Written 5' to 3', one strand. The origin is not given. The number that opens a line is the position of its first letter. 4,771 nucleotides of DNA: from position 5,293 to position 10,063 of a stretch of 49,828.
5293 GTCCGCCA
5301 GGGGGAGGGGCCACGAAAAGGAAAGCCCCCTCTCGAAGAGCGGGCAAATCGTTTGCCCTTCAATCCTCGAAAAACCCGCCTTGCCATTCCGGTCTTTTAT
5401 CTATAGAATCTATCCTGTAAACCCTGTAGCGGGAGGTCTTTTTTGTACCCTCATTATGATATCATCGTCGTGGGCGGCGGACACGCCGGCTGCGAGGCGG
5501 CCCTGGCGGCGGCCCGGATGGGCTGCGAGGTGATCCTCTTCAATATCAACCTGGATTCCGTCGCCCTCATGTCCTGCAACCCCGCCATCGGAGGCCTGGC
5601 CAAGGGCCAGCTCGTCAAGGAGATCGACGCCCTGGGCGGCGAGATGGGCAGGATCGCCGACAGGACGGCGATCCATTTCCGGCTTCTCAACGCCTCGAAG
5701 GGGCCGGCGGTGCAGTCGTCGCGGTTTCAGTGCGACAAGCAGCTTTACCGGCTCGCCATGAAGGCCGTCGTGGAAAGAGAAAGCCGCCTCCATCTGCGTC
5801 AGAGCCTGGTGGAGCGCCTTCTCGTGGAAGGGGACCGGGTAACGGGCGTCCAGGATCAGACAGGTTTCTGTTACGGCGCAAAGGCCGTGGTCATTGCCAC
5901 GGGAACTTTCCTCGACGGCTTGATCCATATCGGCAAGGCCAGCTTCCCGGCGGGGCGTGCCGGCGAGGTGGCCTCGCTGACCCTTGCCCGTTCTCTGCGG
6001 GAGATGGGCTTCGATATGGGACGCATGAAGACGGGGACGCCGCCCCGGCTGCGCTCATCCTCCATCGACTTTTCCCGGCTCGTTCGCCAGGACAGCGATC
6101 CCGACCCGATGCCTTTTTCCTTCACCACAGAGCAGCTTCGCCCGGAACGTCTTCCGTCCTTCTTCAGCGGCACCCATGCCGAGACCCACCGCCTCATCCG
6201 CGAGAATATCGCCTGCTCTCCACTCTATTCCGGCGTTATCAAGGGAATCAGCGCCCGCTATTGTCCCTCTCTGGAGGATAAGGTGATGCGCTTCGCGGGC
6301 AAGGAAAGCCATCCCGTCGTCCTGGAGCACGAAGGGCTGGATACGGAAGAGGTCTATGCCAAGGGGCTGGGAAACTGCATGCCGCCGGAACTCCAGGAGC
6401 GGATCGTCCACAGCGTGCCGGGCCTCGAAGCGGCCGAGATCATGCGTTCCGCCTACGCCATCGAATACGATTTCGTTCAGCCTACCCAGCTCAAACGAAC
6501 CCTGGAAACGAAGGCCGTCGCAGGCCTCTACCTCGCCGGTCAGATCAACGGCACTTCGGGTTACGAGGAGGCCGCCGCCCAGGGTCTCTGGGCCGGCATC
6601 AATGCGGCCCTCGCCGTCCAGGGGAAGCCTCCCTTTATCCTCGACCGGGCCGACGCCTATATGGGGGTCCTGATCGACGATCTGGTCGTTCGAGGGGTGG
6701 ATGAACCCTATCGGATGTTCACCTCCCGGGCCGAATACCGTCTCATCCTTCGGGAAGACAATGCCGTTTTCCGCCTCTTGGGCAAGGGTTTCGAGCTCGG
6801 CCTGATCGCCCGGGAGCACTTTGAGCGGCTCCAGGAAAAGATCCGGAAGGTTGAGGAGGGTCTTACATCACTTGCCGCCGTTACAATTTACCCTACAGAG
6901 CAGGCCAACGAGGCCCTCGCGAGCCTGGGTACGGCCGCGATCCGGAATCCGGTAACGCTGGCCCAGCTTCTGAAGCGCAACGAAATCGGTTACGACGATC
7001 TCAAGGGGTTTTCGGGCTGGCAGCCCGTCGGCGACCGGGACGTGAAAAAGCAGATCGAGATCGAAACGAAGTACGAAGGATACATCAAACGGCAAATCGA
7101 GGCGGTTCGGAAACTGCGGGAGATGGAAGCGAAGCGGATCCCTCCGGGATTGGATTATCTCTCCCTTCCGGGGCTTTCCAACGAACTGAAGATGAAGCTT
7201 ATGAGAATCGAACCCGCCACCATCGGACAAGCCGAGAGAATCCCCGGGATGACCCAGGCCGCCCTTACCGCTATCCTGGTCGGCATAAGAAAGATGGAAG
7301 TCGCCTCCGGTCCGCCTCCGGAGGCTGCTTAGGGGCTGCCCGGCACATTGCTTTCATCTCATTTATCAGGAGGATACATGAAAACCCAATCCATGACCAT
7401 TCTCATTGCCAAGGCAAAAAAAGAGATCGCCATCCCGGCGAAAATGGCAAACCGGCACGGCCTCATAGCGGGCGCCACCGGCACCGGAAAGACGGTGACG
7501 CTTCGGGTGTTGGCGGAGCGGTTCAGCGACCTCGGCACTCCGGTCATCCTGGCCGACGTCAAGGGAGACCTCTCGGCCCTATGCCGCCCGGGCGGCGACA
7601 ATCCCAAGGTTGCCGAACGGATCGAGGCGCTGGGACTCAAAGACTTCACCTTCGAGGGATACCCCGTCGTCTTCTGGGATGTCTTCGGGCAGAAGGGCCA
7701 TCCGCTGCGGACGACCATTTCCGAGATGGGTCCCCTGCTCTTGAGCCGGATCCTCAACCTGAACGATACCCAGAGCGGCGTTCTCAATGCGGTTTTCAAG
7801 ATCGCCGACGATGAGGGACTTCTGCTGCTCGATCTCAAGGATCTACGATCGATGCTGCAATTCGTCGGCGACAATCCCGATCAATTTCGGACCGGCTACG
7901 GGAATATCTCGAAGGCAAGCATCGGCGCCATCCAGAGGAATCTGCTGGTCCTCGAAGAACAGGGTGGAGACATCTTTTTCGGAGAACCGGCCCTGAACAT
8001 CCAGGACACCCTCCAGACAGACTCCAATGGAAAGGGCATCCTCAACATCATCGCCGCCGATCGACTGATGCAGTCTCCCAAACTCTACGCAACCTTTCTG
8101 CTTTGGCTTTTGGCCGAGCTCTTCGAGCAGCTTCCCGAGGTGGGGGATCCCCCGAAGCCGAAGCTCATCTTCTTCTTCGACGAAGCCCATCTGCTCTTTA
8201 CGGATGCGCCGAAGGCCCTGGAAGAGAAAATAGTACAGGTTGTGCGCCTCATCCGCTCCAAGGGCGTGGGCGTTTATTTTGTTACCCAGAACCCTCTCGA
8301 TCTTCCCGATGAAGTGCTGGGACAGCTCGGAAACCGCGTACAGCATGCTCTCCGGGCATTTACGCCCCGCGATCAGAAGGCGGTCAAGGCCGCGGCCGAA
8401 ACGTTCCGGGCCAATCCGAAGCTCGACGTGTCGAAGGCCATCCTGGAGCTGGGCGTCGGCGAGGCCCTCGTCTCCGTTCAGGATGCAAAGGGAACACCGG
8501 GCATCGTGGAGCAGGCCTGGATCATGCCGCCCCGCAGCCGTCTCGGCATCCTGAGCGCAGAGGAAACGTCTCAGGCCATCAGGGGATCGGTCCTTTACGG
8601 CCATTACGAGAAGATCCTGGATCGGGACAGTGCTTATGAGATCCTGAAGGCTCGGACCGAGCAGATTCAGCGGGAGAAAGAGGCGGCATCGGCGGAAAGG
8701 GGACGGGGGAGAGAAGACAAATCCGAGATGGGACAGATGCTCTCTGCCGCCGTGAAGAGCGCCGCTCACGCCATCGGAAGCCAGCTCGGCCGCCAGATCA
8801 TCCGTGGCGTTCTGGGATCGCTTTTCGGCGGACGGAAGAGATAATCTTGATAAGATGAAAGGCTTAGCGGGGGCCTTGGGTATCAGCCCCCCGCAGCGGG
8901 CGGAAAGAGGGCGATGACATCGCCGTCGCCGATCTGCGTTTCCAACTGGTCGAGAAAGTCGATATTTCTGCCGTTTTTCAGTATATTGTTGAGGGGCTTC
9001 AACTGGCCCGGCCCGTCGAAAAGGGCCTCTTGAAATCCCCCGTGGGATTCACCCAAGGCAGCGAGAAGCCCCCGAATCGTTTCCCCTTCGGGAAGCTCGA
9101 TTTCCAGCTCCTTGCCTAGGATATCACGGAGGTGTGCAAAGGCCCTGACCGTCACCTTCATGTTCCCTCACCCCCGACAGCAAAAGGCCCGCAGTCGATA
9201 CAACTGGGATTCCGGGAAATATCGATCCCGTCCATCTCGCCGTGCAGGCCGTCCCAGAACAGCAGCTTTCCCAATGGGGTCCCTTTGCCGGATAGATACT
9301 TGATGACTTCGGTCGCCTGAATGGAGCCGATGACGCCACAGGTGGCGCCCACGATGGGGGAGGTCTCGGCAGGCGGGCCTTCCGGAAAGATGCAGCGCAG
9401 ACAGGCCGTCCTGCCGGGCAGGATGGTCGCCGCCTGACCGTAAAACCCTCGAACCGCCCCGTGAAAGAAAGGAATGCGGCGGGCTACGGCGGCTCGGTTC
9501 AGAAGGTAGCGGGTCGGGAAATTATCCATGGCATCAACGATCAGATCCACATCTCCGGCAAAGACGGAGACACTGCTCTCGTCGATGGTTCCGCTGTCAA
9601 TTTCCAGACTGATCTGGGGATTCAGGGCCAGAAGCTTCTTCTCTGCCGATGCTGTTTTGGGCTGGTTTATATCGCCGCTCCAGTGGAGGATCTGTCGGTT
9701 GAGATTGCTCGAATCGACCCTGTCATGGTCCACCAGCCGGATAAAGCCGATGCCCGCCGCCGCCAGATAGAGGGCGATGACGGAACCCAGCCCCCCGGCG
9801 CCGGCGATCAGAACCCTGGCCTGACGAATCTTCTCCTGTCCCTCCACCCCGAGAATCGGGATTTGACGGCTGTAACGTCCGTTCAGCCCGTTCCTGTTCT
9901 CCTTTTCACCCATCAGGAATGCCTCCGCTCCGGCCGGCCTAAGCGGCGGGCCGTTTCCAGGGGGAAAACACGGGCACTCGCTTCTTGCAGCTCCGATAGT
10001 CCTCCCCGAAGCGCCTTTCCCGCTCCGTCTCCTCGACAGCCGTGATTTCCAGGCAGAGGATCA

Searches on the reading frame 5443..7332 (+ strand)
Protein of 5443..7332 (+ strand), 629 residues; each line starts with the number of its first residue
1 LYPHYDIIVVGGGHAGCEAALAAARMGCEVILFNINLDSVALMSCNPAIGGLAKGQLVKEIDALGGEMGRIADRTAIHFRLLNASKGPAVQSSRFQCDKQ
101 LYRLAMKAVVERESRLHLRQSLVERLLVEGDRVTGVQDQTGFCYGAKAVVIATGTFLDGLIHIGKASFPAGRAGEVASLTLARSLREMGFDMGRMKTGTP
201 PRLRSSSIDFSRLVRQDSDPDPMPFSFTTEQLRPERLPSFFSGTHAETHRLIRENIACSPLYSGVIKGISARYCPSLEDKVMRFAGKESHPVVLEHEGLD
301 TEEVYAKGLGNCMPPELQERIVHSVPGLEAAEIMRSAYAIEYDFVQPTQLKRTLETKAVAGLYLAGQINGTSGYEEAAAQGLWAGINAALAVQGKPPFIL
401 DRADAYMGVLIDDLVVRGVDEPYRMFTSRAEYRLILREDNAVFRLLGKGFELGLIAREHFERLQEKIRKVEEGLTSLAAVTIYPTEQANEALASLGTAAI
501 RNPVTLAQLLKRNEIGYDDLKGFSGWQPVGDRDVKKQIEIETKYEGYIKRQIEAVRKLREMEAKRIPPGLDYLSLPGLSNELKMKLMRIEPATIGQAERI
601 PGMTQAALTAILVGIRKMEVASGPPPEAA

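Call 24: search_protein_families(library=pfam, proteins=[window:5443-7332:+], max_evalue=0.00001)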
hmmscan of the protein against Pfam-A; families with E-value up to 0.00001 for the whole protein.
window:5443-7332:+ (629 aa): 6 families
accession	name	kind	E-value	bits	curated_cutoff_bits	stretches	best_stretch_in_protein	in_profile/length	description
PF01134.28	GIDA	-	3.5e-157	523.9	22.1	1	6-395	1-390/391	Glucose inhibited division protein A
PF21680.2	GIDA_C_1st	-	4.1e-21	76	24.7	1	458-551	2-95/96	tRNA modifying enzyme MnmG/GidA C-terminal helical domain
PF13932.14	SAM_GIDA_C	-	6.6e-21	74.3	27.1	1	557-612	2-57/57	tRNA modifying enzyme MnmG/GidA C-terminal helical bundle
PF12831.13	FAD_oxidored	-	5e-11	43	27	1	6-176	1-165/416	FAD dependent oxidoreductase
PF07992.20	Pyr_redox_2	-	2.3e-07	31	26.1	1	5-154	1-108/291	Pyridine nucleotide-disulphide oxidoreductase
PF00890.30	FAD_binding_2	-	6.4e-07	29.3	20.4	0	6-33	1-28/414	FAD binding domain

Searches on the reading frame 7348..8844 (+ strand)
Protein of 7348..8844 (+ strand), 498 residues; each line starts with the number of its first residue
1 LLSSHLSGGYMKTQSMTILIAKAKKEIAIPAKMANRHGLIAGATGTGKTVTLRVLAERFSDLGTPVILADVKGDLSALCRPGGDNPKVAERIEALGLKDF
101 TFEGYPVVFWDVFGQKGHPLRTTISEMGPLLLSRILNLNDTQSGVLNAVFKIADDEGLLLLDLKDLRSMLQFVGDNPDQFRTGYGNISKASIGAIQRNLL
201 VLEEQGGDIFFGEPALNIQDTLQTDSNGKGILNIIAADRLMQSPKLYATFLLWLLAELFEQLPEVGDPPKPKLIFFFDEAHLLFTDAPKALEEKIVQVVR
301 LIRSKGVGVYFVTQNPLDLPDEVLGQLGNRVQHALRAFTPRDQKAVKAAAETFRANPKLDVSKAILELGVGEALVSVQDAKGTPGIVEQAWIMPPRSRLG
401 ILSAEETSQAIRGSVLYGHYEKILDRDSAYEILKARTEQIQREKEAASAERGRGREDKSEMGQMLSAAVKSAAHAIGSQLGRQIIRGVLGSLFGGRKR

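Call 24: search_protein_families(library=pfam, proteins=[window:7348-8844:+], max_evalue=0.00001)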
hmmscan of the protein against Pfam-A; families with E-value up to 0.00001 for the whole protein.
window:7348-8844:+ (498 aa): 3 families
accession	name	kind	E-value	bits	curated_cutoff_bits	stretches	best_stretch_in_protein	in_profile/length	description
PF05872.18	HerA_C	-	1.3e-221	737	22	1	21-498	7-502/502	Helicase HerA-like C-terminal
PF01935.23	DUF87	-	7.1e-09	36.5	23.2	1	27-229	14-193/220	Helicase HerA, central domain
PF12846.13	AAA_10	-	1.3e-06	28.2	27.5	0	272-375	241-339/362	AAA-like domain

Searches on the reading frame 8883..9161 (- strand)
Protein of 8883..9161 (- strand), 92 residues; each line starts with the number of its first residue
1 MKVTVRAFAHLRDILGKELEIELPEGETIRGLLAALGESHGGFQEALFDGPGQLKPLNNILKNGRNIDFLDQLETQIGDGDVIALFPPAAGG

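Call 26: search_protein_families(library=pfam, proteins=[window:8883-9161:-], max_evalue=0.00001)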
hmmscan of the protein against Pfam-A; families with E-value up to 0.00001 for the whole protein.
window:8883-9161:- (92 aa): 1 family
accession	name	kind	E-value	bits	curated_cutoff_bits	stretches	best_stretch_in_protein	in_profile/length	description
PF02597.26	ThiS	-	6.8e-17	62.2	22.5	1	5-92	1-76/76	ThiS family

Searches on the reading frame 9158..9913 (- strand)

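Call 24: search_protein_families(library=pfam, proteins=[window:9158-9913:-], max_evalue=0.00001)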
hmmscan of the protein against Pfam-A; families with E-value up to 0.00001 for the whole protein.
window:9158-9913:- (251 aa): 1 family
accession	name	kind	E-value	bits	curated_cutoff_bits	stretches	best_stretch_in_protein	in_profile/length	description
PF00899.27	ThiF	-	2e-70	237.1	28.1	1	14-238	1-236/238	ThiF family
